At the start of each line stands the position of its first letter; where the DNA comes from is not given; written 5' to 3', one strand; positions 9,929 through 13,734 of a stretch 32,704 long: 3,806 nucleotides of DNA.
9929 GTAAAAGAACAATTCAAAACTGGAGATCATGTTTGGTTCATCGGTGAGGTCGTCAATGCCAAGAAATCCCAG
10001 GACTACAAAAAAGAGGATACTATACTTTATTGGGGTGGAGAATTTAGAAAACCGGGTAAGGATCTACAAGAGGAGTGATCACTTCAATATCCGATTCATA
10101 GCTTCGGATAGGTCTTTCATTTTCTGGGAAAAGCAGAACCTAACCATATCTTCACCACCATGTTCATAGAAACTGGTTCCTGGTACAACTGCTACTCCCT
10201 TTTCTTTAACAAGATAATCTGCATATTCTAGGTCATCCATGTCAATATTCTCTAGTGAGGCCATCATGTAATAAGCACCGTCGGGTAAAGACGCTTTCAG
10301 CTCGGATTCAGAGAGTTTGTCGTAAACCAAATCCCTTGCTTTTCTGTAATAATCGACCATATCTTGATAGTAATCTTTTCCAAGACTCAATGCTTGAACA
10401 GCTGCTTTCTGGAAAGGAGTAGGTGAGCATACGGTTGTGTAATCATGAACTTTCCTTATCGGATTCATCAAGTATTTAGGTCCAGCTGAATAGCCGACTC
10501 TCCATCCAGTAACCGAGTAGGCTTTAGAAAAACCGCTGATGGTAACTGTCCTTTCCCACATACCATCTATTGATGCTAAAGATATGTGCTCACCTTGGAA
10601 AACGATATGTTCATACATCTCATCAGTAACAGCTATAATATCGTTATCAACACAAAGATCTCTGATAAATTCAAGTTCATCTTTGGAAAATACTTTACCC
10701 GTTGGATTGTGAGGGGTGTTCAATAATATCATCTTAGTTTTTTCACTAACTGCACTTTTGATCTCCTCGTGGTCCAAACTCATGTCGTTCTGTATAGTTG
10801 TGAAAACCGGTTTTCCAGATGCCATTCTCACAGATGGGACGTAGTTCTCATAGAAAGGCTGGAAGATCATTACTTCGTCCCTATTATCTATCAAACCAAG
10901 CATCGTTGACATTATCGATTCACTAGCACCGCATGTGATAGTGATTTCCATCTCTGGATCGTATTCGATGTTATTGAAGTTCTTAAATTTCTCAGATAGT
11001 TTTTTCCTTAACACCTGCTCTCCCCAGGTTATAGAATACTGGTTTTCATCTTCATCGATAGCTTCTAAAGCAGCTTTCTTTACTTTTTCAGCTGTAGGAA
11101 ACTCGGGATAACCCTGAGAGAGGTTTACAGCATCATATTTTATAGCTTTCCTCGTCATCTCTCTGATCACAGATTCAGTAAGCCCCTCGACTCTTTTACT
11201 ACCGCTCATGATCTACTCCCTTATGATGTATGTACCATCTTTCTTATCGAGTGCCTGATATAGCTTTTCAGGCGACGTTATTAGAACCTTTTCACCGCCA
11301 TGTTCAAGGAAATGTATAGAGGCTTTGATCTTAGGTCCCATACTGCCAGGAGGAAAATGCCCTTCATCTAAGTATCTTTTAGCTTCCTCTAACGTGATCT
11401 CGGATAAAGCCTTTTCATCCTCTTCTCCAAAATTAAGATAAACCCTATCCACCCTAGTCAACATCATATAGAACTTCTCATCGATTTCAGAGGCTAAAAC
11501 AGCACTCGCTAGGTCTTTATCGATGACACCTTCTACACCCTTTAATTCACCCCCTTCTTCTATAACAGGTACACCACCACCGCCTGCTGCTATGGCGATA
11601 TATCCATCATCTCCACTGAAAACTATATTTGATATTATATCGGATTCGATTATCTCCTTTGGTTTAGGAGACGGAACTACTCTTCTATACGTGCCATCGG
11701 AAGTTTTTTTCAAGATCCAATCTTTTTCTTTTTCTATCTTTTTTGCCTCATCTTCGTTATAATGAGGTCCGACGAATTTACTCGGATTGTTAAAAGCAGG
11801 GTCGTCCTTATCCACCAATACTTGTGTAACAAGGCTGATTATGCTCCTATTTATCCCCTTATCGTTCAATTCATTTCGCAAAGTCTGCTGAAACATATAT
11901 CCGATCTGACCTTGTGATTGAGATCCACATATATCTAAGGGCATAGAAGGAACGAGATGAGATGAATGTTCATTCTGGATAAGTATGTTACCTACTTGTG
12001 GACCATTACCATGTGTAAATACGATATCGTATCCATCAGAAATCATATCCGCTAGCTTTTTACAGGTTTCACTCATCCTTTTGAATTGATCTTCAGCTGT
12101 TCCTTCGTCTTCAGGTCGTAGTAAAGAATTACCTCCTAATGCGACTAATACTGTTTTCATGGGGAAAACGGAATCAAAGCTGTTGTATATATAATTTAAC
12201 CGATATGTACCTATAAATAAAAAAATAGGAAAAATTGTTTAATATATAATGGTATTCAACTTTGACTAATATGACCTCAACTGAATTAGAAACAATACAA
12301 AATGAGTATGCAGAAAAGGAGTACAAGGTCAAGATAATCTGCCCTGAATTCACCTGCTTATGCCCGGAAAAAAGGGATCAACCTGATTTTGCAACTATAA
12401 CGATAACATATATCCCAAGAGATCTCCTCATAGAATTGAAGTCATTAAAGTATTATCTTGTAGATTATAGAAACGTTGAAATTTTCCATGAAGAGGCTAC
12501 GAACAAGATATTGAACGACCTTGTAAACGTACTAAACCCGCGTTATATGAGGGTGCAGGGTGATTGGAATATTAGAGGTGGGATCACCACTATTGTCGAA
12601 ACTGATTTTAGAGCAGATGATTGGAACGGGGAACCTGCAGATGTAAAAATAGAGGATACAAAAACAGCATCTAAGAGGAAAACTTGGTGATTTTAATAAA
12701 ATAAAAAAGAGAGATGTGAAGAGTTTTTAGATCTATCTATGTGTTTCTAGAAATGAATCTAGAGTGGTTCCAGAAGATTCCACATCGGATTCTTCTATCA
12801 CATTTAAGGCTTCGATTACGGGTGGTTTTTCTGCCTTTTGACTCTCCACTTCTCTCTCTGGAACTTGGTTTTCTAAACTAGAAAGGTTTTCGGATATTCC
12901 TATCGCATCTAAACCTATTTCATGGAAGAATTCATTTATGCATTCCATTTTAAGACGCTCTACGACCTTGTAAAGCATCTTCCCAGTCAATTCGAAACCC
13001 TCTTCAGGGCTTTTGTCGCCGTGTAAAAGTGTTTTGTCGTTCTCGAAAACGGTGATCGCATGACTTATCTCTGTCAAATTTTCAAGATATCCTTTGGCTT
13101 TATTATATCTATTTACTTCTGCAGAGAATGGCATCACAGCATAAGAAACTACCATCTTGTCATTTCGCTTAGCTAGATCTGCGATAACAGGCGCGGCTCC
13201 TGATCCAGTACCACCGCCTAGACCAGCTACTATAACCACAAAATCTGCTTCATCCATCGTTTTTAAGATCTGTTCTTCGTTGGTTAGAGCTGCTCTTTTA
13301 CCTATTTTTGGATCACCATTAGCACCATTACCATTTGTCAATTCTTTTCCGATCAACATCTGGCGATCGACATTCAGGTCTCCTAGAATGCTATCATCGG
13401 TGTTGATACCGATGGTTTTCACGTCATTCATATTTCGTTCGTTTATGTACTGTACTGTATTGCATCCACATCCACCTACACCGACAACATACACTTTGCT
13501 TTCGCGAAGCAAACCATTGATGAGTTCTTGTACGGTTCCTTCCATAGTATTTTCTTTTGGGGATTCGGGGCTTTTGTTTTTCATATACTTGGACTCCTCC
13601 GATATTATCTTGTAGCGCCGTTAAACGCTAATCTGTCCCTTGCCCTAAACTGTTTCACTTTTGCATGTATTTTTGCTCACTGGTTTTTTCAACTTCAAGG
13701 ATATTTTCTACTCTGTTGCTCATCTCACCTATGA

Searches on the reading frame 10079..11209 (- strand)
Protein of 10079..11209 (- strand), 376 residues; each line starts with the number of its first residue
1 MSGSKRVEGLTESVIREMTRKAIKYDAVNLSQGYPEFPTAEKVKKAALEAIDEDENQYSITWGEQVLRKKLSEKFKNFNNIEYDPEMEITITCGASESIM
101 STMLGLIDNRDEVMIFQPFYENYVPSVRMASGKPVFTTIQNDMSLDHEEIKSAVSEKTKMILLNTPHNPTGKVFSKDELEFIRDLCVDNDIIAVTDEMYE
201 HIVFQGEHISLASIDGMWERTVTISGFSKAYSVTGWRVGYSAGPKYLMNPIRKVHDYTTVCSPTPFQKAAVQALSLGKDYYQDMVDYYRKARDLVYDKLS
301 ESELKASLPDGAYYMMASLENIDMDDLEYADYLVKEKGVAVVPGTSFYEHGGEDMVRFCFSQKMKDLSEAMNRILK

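Call 16: search_protein_families(library=pfam, proteins=[window:10079-11209:-], max_evalue=0.001)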
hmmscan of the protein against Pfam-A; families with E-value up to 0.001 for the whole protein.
window:10079-11209:- (376 aa): 2 families
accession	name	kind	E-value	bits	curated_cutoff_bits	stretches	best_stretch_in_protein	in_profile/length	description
PF00155.27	Aminotran_1_2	-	6.2e-62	210.3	19.7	1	26-374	2-361/361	Aminotransferase class I and II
PF01053.26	Cys_Met_Meta_PP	-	9.9e-05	21.5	27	1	89-196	71-173/381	Cys/Met metabolism PLP-dependent enzyme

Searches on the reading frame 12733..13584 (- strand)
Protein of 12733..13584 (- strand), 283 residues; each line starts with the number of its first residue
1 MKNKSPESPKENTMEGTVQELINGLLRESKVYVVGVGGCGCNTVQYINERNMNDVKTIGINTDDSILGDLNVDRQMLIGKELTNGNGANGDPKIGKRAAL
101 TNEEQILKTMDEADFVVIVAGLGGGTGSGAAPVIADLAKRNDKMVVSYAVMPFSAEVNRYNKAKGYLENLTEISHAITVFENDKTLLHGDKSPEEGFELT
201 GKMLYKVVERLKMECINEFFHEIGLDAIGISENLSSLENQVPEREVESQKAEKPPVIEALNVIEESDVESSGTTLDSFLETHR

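Call 16: search_protein_families(library=pfam, proteins=[window:12733-13584:-], max_evalue=0.001)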
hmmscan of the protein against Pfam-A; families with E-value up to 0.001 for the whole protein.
window:12733-13584:- (283 aa): 1 family
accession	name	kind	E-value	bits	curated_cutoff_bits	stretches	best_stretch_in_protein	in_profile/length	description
PF00091.31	Tubulin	-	1e-38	134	33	1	31-184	2-184/190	Tubulin/FtsZ family, GTPase domain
